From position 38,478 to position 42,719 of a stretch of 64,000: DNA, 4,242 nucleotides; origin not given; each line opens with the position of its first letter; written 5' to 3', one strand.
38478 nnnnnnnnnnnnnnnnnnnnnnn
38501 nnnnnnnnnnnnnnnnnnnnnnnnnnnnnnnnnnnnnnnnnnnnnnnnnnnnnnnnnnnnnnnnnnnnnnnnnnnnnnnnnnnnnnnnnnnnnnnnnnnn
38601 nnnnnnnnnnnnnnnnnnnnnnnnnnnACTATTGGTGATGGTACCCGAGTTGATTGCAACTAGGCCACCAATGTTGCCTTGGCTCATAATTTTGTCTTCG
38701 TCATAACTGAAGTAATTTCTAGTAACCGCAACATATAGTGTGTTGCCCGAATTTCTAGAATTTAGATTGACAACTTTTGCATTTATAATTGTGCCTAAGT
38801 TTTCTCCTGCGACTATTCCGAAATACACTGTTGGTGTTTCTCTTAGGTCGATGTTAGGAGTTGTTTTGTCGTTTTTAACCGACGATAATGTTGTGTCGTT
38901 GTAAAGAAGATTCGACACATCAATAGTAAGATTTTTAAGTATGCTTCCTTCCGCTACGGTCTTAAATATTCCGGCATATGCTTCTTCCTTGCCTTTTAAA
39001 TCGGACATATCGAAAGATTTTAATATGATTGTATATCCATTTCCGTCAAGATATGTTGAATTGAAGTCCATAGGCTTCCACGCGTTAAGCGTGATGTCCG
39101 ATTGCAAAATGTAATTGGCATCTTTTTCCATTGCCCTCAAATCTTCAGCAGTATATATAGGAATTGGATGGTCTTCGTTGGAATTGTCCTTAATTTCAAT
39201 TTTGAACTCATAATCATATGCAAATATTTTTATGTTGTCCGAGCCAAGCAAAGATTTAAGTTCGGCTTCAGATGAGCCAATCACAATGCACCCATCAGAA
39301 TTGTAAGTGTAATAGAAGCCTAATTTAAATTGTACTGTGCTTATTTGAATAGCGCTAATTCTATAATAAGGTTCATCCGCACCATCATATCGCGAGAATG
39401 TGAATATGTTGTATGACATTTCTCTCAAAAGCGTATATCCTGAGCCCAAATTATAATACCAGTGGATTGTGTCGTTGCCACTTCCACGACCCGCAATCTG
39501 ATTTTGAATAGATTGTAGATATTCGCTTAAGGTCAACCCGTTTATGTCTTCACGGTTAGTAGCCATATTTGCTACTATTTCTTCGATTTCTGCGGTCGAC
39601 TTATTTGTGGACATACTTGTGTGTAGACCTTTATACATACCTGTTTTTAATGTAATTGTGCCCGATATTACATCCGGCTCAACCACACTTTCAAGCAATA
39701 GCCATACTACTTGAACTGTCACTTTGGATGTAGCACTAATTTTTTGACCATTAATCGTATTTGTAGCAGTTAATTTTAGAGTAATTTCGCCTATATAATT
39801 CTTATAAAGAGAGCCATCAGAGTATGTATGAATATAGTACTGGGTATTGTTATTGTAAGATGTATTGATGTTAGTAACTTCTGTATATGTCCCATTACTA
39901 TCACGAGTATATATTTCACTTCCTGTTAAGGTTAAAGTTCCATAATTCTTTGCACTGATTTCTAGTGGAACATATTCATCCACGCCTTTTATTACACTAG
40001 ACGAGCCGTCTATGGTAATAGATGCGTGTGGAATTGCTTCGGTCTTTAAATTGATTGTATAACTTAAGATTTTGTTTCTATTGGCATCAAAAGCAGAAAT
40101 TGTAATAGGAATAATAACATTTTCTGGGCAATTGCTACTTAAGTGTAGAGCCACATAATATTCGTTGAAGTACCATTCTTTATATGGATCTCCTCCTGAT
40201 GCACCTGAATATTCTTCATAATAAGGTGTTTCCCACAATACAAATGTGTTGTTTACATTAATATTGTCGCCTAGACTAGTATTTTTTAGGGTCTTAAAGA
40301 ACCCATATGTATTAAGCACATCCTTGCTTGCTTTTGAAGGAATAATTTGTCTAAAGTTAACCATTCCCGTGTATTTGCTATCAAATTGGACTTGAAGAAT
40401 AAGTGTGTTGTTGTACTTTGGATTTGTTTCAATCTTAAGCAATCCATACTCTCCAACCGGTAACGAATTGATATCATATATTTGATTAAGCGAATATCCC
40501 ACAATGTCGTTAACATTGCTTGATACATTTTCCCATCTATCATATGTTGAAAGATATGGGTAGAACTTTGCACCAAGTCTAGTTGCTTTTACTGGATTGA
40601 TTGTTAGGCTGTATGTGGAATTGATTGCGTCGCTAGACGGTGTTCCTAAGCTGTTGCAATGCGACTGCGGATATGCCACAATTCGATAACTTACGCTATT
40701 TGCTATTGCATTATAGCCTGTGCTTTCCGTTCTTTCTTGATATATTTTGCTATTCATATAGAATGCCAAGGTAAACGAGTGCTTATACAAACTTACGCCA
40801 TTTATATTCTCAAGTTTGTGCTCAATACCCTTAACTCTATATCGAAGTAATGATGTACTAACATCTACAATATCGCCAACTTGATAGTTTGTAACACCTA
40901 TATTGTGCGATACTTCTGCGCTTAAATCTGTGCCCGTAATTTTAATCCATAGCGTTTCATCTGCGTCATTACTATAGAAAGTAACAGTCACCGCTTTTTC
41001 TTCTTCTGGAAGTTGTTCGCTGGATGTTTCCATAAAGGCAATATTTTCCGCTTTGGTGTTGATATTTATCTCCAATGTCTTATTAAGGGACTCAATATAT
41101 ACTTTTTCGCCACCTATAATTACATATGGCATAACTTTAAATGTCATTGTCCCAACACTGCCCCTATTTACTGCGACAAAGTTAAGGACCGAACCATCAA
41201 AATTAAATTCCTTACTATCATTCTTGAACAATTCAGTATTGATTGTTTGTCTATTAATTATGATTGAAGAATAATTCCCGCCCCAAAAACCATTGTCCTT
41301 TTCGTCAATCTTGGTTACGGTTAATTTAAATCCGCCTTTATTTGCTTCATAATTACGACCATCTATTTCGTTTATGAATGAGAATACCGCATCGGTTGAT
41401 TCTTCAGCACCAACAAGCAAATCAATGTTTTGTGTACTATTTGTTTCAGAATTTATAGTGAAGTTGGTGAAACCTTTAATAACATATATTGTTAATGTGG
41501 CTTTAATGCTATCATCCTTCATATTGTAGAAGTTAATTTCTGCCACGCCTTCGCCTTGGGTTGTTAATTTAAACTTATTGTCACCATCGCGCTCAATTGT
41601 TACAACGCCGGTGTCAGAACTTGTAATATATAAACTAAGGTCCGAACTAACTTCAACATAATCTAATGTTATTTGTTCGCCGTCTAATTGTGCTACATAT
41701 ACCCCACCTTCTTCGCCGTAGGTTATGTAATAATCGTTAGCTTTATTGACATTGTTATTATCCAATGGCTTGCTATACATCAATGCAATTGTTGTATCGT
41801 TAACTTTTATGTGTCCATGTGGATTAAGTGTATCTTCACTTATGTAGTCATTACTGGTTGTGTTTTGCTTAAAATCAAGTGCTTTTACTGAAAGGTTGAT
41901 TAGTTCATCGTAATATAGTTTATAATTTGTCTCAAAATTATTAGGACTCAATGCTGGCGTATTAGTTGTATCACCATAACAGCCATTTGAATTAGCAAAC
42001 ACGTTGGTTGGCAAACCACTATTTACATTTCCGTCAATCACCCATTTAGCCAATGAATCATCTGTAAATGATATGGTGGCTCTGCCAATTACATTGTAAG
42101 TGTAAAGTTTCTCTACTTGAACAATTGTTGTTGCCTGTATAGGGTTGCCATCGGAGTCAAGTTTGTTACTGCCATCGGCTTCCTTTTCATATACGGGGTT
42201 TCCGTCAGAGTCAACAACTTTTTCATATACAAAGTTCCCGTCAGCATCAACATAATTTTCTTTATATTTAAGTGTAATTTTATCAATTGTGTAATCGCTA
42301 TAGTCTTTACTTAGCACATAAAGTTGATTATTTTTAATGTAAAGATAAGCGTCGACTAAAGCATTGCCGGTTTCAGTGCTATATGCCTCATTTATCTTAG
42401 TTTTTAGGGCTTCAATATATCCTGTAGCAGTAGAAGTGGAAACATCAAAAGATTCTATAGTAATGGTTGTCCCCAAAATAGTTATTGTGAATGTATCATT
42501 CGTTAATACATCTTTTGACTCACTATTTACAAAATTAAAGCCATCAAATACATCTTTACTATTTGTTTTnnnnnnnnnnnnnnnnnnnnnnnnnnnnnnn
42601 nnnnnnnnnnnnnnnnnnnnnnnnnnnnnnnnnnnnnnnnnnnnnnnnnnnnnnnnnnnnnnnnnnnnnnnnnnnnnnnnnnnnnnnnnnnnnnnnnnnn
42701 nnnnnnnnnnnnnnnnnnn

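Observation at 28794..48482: Giant ORF 2: 6,562-aa lipoprotein combining GLUG modules with a second solenoid type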

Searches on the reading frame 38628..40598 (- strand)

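Call 7: search_protein_families(library=pfam, proteins=[window:38628-40598:-], max_evalue=10)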
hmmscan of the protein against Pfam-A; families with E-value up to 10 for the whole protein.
window:38628-40598:- (657 aa): 0 families

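Call 17: search_protein_families(library=ncbifam, proteins=[window:38628-40598:-], max_evalue=1)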
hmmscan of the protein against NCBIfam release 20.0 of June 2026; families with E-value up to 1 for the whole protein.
window:38628-40598:- (657 aa): 1 family
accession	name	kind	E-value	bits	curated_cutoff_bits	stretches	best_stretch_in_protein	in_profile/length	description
NF008449.1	PRK11300.1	equivalog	0.15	11.3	362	0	263-340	53-132/255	high-affinity branched-chain amino acid ABC transporter ATP-binding protein LivG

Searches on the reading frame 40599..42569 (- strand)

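Call 7: search_protein_families(library=pfam, proteins=[window:40599-42569:-], max_evalue=10)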
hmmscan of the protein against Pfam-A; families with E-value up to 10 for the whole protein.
window:40599-42569:- (657 aa): 1 family
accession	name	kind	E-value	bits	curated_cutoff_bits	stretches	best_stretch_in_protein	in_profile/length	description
PF03272.18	Mucin_bdg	-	0.36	11.1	27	0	117-145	44-72/116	Putative mucin or carbohydrate-binding module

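Call 17: search_protein_families(library=ncbifam, proteins=[window:40599-42569:-], max_evalue=1)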
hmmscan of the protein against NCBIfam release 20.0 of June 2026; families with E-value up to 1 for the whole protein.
window:40599-42569:- (657 aa): 0 families
